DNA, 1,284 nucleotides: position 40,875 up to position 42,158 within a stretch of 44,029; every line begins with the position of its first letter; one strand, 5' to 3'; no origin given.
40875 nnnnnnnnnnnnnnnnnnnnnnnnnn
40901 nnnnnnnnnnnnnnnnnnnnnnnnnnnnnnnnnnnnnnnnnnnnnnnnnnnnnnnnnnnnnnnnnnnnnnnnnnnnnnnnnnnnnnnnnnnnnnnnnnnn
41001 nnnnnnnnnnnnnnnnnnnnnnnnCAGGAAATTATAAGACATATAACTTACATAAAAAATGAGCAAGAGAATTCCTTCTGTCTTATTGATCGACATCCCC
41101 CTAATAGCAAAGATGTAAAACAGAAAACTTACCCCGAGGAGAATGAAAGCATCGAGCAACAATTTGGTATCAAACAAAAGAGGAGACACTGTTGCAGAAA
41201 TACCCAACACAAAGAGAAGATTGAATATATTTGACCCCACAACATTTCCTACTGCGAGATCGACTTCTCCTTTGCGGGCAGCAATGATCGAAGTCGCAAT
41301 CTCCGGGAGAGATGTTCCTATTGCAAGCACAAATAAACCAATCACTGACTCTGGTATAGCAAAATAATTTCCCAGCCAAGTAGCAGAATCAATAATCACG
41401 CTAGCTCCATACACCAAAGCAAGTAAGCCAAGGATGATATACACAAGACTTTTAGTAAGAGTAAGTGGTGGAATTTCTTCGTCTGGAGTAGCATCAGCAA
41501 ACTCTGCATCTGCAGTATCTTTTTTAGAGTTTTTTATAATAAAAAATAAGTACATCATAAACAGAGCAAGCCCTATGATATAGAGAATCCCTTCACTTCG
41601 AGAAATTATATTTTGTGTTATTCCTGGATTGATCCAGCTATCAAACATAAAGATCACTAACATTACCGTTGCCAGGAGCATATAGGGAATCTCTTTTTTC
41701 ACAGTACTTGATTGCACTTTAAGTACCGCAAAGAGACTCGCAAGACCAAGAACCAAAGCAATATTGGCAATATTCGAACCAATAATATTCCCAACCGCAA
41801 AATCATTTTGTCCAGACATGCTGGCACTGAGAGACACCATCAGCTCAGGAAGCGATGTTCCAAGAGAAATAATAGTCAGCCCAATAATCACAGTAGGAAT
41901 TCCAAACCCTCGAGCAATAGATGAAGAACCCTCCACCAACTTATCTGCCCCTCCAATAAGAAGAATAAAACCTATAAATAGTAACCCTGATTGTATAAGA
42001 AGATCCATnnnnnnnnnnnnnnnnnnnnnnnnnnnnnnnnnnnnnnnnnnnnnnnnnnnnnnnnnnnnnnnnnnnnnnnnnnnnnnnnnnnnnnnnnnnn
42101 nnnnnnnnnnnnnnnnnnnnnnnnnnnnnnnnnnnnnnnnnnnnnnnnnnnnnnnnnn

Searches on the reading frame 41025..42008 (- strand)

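Call 63: search_protein_families(library=pfam, proteins=[window:41025-42008:-], max_evalue=0.001)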
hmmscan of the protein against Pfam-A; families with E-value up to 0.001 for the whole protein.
seq(328 aa): 1 family
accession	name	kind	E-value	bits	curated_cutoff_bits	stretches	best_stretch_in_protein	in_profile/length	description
PF01699.29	Na_Ca_ex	-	3.7e-64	215.7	24.9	2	187-327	2-150/151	Sodium/calcium exchanger protein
